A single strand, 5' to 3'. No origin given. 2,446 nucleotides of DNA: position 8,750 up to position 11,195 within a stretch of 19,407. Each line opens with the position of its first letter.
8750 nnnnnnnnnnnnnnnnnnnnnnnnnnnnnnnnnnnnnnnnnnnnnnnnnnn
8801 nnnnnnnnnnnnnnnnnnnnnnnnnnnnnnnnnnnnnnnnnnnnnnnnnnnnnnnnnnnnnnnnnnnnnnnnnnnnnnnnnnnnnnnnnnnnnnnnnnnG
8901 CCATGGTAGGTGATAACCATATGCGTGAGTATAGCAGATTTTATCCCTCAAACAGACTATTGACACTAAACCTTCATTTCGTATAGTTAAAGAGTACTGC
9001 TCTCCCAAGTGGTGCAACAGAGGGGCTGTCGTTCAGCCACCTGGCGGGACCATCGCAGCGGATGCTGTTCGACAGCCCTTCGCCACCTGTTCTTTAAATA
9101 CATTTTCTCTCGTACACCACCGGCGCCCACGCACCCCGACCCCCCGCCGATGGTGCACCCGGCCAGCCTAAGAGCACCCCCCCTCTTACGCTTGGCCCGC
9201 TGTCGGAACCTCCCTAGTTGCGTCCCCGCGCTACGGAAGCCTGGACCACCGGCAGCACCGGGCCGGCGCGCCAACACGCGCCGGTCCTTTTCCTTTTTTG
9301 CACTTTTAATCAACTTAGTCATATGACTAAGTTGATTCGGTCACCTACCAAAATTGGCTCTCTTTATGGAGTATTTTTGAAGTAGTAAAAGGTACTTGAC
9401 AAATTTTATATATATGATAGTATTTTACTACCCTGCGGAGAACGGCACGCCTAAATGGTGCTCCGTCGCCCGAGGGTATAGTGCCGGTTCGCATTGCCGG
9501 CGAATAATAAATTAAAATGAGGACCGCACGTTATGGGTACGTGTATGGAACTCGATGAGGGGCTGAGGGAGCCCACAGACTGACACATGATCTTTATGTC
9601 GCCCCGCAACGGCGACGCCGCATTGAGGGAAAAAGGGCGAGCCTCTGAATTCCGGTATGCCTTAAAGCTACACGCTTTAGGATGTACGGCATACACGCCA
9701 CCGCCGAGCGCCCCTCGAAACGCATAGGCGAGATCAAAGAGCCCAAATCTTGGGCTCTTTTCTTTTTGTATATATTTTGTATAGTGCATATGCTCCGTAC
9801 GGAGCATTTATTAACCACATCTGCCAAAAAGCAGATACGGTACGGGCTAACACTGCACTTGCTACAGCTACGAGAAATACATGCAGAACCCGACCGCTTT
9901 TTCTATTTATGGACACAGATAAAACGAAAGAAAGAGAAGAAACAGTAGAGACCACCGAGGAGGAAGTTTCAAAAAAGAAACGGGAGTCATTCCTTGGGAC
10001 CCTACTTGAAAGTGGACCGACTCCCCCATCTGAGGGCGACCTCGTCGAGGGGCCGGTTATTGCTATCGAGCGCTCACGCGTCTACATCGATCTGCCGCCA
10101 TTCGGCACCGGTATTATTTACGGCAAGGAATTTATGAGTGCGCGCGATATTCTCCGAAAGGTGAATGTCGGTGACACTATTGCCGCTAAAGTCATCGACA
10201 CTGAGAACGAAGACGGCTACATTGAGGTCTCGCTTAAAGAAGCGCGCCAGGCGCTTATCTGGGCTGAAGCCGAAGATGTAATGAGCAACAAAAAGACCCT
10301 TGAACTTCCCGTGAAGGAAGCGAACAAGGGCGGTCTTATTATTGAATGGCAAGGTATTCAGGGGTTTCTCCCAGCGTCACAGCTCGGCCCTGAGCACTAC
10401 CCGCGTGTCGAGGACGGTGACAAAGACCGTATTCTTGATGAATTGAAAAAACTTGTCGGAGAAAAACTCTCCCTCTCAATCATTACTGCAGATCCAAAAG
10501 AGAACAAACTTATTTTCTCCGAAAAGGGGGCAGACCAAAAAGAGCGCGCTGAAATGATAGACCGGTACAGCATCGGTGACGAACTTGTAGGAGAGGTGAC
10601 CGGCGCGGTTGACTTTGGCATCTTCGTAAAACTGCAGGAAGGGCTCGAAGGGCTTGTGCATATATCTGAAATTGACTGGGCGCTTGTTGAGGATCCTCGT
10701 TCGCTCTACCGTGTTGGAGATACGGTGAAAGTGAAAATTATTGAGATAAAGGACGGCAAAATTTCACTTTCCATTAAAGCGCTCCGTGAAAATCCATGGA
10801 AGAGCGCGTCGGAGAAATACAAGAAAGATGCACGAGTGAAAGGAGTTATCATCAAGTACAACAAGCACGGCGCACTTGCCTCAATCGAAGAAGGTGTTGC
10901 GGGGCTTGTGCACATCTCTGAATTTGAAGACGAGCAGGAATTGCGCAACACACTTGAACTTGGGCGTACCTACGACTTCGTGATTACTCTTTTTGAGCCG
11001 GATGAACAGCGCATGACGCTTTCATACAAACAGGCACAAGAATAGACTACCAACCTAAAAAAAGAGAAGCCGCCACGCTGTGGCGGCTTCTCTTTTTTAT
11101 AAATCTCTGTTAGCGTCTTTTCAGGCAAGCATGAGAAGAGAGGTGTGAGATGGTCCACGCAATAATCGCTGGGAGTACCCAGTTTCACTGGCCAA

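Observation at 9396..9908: Second promoter-to-terminator GC-rich RNA, immediately upstream of rpsA: independent sRNA or long attenuating leader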

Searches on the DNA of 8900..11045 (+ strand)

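Call 4: search_rna_families(source=window, start=8900, end=9950, threshold=evalue, max_evalue=10, show_alignments=4)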
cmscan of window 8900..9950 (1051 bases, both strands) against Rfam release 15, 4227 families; matches with E-value up to 10: 11.
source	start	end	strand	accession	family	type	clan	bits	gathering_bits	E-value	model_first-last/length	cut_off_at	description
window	9361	9441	+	RF01597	snoR22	Gene; snRNA; snoRNA; CD-box;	-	21.8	50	4.2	1-83/83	no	small nucleolar RNA snoR22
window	9733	9783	-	RF02054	STnc420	Gene; sRNA;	-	20.5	70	0.43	1-58/58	no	Salmonella enterica sRNA STnc420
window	9039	9154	-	RF02932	Betaproteobacteria-1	Gene; sRNA;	-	20.1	49.4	0.25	1-120/120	no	Betaproteobacteria-1 RNA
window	9769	9813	+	RF02838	Ref55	Gene; sRNA;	-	20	43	6.4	1-54/54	no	Enterococcus sRNA 55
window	9902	9950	-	RF04332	Plastid-rpoB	Cis-reg;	-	19.9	45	0.84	1-49/49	no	Plastid-rpoB 5UTR RNA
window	9736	9859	-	RF02503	Atu_C9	Gene; sRNA;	-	19.5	40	0.0093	58-192/192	no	Rhizobiales sRNA Atu_C9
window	9708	9812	+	RF01770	rimP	Cis-reg; leader;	-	18.6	47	3.6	1-102/102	no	Gammaprotebacteria rimP leader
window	9738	9803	+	RF01291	SNORD97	Gene; snRNA; snoRNA; CD-box;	-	16.4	45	6.9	35-99/142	no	Small nucleolar RNA SNORD97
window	9718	9767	+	RF02353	BjrC68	Gene; sRNA;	-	15.2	39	0.57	1-82/82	no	Bradyrhizobiaceae sRNA BjrC68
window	9346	9435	+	RF00586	SNORA12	Gene; snRNA; snoRNA; HACA-box;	-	13.9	45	6.2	1-148/148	no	Small nucleolar RNA SNORA12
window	9230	9288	-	RF02603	BASRCII26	Gene; sRNA;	-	13.3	218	1.4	1-190/190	no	Brucella sRNA CII26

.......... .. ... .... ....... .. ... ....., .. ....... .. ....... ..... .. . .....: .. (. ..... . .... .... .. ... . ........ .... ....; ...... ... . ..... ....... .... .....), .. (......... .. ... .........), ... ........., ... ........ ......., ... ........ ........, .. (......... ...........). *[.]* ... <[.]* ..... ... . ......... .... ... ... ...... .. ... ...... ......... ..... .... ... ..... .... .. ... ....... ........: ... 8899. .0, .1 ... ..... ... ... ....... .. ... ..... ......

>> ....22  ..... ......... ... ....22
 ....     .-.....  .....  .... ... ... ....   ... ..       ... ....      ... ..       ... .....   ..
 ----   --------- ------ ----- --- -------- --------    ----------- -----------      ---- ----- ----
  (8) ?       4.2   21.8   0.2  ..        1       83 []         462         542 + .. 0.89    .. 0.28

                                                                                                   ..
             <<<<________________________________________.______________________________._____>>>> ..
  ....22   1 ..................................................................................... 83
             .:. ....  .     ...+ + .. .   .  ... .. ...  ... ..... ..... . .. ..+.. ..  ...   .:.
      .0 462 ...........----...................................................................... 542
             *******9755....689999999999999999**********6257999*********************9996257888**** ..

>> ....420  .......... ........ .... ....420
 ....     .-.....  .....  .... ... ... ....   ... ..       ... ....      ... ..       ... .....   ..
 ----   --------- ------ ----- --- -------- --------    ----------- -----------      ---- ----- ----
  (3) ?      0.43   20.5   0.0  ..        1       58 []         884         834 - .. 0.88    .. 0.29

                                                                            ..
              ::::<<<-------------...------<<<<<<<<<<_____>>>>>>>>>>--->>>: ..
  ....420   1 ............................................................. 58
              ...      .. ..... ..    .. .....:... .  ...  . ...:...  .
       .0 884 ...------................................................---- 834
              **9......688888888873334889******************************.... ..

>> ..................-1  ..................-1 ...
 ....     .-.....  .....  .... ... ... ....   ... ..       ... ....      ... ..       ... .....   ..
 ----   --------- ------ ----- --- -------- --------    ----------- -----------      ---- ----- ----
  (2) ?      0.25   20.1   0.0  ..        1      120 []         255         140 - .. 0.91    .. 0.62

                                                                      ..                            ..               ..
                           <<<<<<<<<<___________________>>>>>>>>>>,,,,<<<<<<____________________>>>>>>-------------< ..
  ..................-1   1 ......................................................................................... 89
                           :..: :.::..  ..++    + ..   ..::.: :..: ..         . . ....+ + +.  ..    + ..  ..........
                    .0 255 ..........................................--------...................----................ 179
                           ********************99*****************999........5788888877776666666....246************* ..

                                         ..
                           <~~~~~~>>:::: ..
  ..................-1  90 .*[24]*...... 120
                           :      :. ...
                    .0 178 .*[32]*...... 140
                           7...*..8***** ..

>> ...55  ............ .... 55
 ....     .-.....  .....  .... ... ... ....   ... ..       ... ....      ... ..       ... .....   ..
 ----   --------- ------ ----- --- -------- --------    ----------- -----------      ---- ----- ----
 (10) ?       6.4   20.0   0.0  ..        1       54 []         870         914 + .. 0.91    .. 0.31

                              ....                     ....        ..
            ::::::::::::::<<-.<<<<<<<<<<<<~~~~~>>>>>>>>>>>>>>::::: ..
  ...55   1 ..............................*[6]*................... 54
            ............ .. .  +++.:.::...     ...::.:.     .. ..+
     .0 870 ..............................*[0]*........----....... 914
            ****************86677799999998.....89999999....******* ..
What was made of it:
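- On Known RNA families (Rfam 15: RNase P, tmRNA, 6S, SRP, riboswitches, r-protein leaders, sRNAs): At E up to 10, 8900-9950 gives only far sub-threshold hits (call 4).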

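Call 17: search_rna_families(sources=[L001, L002, L003, L012, L013, L015, L016, L056, L078, L070, L048, L038, L019, L029, L075, L010], threshold=gathering)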
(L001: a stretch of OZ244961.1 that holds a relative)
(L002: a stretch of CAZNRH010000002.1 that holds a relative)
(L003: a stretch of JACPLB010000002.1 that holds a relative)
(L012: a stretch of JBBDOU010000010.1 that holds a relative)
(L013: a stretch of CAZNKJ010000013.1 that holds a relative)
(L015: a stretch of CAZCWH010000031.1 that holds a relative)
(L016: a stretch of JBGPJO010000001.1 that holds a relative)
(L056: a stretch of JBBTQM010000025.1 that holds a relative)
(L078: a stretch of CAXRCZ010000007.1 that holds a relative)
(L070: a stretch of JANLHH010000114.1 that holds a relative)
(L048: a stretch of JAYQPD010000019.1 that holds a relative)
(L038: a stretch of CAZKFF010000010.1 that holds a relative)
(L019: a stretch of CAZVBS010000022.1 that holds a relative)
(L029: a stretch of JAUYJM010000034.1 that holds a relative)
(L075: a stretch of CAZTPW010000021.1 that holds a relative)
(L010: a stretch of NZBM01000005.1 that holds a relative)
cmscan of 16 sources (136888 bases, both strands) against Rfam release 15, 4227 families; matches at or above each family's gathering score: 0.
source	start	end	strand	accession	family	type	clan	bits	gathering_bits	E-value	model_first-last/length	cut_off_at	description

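Call 45: build_rna_model(alignment_id=A2, structure=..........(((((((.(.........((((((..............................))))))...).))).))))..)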
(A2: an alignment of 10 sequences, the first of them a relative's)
Model R1 built from alignment A2 (10 sequences, 85 columns); structure: as given.
model positions 75; base pairs 14; branch points 0; effective number of sequences 3.69; information 0.753 bits per position. Calibrated on 0.2 Mb of random sequence (short: E-values are rough).
structure used (alignment columns):
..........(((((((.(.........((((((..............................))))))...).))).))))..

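Call 46: search_with_rna_model(model_id=R1, sources=[window, L001, L002, L003, L004, L005, L006, L007, L008, L009, L010, L011, L012, L013, L014, L015, L016, L017, L018, L019, L020, L021, L022, L023, L024, L025, L026, L027, L028, L029, L030, L031, L032, L033, L034, L035, L036, L037, L038, L039, L040, L041, L042, L043, L044, L045, L046, L047, L048, L049, L050, L051, L052, L053, L054, L055, L056, L057, L058, L059, L060, L061, L062, L063, L064, L065, L066, L067, L068, L069, L070, L071, L072, L073, L074, L075, L076, L077, L078, L079, L080, L081, L088], max_evalue=1, make_alignment=true)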
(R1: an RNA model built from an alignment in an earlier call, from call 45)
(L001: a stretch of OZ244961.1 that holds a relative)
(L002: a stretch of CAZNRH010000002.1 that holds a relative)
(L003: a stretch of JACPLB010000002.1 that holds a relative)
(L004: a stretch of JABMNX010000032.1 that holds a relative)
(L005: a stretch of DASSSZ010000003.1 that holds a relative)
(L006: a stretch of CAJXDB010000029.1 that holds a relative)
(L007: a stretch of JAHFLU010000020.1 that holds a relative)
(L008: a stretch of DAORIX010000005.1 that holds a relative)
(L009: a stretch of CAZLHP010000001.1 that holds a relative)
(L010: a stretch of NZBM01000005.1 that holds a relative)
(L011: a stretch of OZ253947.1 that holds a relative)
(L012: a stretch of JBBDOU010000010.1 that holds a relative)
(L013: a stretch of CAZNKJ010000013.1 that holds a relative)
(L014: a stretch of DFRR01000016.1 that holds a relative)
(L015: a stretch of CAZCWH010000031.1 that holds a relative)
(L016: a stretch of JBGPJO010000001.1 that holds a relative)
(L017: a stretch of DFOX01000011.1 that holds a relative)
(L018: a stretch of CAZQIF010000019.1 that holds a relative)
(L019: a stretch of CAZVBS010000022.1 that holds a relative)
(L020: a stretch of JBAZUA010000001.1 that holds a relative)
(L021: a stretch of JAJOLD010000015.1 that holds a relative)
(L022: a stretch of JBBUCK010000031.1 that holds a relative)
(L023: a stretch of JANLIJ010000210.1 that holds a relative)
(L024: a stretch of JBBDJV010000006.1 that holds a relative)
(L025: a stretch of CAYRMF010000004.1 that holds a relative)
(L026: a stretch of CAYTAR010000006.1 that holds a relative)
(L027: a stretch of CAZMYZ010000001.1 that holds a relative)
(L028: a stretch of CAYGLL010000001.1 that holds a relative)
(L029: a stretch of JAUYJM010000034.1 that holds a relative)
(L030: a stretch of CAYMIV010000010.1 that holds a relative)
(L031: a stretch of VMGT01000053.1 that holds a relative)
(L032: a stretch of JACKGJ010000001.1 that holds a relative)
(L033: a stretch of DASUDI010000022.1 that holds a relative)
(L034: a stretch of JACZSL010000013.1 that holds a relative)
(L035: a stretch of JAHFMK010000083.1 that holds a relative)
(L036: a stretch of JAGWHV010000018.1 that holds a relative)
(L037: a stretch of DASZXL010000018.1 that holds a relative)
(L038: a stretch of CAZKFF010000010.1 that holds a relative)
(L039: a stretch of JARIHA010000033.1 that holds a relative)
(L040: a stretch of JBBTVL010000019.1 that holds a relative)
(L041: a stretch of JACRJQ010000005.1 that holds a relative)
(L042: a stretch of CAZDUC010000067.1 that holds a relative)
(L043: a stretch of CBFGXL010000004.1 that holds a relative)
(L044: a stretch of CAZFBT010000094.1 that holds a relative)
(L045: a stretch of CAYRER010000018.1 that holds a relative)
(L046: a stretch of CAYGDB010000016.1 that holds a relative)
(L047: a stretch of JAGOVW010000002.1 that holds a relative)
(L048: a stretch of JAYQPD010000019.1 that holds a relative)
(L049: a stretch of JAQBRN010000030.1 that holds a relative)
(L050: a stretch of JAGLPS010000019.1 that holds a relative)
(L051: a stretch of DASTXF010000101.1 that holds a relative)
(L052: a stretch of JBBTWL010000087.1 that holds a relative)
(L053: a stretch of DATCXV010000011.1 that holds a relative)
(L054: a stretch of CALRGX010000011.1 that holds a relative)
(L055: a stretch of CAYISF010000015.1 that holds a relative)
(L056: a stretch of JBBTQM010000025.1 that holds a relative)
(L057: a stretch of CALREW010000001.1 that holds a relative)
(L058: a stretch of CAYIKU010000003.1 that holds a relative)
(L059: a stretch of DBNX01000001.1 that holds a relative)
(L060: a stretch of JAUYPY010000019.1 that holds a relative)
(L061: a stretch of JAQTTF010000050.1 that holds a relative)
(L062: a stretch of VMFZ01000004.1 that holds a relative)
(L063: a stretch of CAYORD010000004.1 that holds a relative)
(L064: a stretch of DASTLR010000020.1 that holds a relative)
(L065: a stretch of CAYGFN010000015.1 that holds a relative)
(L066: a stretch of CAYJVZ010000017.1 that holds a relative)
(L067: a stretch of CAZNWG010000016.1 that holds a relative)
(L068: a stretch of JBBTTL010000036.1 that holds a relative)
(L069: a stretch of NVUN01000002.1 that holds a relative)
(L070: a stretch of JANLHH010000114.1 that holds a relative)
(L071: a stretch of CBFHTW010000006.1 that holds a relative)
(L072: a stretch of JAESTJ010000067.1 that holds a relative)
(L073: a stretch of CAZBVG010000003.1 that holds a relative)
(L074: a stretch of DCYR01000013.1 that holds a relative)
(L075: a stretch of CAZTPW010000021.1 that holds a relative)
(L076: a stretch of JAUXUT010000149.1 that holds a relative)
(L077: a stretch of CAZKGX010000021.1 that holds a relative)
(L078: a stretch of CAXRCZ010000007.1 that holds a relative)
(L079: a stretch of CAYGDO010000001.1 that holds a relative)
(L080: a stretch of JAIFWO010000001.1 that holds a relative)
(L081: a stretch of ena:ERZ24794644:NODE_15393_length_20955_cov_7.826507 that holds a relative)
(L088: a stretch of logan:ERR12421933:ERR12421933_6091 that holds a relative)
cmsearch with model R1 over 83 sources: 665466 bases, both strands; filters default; matches with E-value up to 1: 25.
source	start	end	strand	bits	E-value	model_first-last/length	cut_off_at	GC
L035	1396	1470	+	87.7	2.6e-16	1-75/75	no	0.55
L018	3796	3871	+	86.4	5.1e-16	1-75/75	no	0.54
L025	3757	3832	+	84.9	1.1e-15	1-75/75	no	0.59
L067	3752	3827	+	84.9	1.1e-15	1-75/75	no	0.59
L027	3792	3867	+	83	3e-15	1-75/75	no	0.51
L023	1497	1572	+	82.5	3.7e-15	1-75/75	no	0.51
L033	3797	3871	+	81.2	7.2e-15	1-75/75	no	0.55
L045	3861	3936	+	81.1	7.6e-15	1-75/75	no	0.58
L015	3827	3903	+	80.6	1e-14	1-75/75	no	0.56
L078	3889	3964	+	77.6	4.5e-14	1-75/75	no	0.63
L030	3820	3896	+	77.3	5.4e-14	1-75/75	no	0.62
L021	3792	3867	+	76.3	8.8e-14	1-75/75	no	0.5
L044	374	446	+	75.7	1.2e-13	1-75/75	no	0.67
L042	3330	3406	+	69.4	3.1e-12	1-75/75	no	0.53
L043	473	549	+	69.1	3.4e-12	1-75/75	no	0.56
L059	3857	3930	+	65.5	2.2e-11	1-75/75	no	0.58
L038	3869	3945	+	65.5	2.2e-11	1-75/75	no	0.57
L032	3921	3995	+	55.2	4.3e-09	1-75/75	no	0.56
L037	1819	1867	+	28.8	0.0031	18-65/75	no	0.51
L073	3876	3941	+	28.6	0.0035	1-75/75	no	0.42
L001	3911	3986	+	25.1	0.02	1-75/75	no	0.47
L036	1267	1313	+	19.6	0.34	18-65/75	no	0.6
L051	171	234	+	19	0.46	1-75/75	no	0.47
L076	3939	4006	+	18.3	0.64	1-75/75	no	0.57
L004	1646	1710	+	17.8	0.84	1-75/75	no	0.43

Alignment A3: 25 matches aligned to the model, 80 columns, each read 5' to 3' on its own strand. Consensus structure (alignment columns), stored with it:
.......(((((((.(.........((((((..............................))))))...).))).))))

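Call 47: build_rna_model(alignment_id=A3)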
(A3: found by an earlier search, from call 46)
Model R2 built from alignment A3 (25 sequences, 80 columns); structure: stored with the alignment.
model positions 75; base pairs 14; branch points 0; effective number of sequences 7.67; information 0.753 bits per position. Calibrated on 0.2 Mb of random sequence (short: E-values are rough).
structure used (alignment columns):
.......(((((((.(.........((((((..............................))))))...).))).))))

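Call 48: search_with_rna_model(model_id=R2, sources=[window, L001, L002, L003, L004, L005, L006, L007, L008, L009, L010, L011, L012, L013, L014, L015, L016, L017, L018, L019, L020, L021, L022, L023, L024, L025, L026, L027, L028, L029, L030, L031, L032, L033, L034, L035, L036, L037, L038, L039, L040, L041, L042, L043, L044, L045, L046, L047, L048, L049, L050, L051, L052, L053, L054, L055, L056, L057, L058, L059, L060, L061, L062, L063, L064, L065, L066, L067, L068, L069, L070, L071, L072, L073, L074, L075, L076, L077, L078, L079, L080, L081, L088], max_evalue=5, make_alignment=true)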
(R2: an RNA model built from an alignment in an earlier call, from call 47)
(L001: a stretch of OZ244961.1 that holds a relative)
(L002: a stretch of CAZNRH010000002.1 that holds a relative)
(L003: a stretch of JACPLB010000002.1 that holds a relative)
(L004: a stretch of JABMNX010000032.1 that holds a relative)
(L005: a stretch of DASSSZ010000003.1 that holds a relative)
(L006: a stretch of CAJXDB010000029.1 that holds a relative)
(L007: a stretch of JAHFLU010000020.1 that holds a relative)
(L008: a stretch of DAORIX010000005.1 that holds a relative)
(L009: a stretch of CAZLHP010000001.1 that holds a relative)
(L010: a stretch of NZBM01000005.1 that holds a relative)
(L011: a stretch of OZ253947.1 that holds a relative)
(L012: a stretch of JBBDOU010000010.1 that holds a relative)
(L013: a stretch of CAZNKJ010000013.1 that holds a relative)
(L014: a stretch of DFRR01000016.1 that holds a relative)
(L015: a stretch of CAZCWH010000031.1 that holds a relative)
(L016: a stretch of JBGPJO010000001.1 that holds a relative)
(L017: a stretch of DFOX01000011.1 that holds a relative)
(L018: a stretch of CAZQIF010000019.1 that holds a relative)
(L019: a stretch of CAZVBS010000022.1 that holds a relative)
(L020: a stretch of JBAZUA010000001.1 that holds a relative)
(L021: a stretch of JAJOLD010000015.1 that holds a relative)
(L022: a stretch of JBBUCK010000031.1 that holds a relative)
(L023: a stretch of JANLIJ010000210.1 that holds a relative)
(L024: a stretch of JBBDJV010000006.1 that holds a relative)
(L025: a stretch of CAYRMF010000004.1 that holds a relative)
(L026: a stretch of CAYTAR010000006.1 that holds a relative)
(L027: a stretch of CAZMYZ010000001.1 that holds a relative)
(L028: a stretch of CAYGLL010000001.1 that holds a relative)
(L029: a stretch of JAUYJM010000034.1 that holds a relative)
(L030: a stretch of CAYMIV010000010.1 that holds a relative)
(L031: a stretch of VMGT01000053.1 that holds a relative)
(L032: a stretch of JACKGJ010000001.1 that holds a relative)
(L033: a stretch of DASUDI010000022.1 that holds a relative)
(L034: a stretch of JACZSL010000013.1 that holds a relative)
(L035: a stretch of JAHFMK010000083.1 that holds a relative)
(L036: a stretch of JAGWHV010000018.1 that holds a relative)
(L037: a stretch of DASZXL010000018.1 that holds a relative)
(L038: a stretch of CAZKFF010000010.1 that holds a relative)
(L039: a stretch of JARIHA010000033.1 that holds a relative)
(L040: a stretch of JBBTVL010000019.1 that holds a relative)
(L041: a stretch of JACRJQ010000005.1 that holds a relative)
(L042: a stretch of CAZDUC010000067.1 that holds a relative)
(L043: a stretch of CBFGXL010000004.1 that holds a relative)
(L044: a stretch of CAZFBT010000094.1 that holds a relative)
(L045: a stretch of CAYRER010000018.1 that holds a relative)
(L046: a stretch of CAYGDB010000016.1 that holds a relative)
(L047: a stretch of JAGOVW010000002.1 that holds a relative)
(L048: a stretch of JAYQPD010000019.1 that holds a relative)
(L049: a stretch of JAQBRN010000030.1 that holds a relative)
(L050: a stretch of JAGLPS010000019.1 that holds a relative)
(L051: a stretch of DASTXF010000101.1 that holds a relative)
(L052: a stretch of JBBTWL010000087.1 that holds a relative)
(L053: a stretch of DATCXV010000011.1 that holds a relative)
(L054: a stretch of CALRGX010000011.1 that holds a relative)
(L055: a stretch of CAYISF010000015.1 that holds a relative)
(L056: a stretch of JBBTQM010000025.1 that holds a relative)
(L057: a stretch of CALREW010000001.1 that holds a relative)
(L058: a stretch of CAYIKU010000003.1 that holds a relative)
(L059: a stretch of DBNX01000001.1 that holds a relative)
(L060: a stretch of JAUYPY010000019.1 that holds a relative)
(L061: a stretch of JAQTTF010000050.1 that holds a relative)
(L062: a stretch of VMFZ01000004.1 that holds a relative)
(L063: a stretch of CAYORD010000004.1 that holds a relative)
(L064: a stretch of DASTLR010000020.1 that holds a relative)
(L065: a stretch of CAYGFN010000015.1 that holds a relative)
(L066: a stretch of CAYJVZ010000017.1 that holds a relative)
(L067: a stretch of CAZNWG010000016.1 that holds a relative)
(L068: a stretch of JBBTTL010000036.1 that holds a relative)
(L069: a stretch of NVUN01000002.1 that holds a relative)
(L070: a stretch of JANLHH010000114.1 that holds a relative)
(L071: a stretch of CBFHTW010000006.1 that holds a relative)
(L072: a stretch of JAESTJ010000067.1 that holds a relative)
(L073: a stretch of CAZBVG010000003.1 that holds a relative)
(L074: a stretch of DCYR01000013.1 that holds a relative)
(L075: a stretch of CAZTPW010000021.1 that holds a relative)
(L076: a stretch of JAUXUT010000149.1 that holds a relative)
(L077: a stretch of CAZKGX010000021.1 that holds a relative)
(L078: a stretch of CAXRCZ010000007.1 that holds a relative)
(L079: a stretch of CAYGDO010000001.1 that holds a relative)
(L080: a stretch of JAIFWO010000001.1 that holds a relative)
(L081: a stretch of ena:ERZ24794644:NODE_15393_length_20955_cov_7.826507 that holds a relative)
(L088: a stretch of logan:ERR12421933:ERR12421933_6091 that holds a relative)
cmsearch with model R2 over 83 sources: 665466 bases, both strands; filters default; matches with E-value up to 5: 34.
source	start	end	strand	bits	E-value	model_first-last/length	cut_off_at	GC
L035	1396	1470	+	85.8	1.9e-18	1-75/75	no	0.55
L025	3757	3832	+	85.7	2.1e-18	1-75/75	no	0.59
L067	3752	3827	+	85.7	2.1e-18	1-75/75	no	0.59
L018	3796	3871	+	84.8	3.5e-18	1-75/75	no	0.54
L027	3792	3867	+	84.5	4e-18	1-75/75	no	0.51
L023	1497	1572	+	82.1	1.7e-17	1-75/75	no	0.51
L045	3861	3936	+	81.4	2.4e-17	1-75/75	no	0.58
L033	3797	3871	+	79.8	6.3e-17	1-75/75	no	0.55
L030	3820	3896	+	78.7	1.2e-16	1-75/75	no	0.62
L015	3827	3903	+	77.9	1.9e-16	1-75/75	no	0.56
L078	3889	3964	+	75.4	8.5e-16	1-75/75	no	0.63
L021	3792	3867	+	73.1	3.3e-15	1-75/75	no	0.5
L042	3330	3406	+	72.6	4.5e-15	1-75/75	no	0.53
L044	374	446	+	71.4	8.7e-15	1-75/75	no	0.67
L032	3921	3995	+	64.2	6e-13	1-75/75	no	0.56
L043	473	549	+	63.8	7.4e-13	1-75/75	no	0.56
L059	3857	3930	+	59.2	1.1e-11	1-75/75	no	0.58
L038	3869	3945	+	56.7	5e-11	1-75/75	no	0.57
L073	3876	3941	+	49.7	3e-09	1-75/75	no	0.42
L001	3911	3986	+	48.7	5.2e-09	1-75/75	no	0.47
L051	171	234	+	47.2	1.3e-08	1-75/75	no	0.47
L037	1807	1872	+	46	2.7e-08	1-75/75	no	0.45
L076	3939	4006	+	45.6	3.3e-08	1-75/75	no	0.57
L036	1255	1318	+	41.5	3.6e-07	1-75/75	no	0.53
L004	1646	1710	+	40.6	6.2e-07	1-75/75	no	0.43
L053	2327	2390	+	35.5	1.2e-05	1-75/75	no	0.55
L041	3903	3967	+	34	3.1e-05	1-75/75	no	0.45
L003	3895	3963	+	23.8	0.012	1-75/75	no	0.58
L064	3776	3853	+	22.3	0.029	1-75/75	no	0.53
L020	3975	4045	+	20.1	0.1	1-75/75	no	0.54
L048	3834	3904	+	19.6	0.14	1-75/75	no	0.52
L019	1570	1644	+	16.5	0.84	1-75/75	no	0.43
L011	3944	3999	+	16.4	0.89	1-75/75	no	0.61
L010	3907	3974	+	16.4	0.89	1-75/75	no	0.38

Alignment A4: 34 matches aligned to the model, 108 columns, each read 5' to 3' on its own strand. Consensus structure (alignment columns), stored with it:
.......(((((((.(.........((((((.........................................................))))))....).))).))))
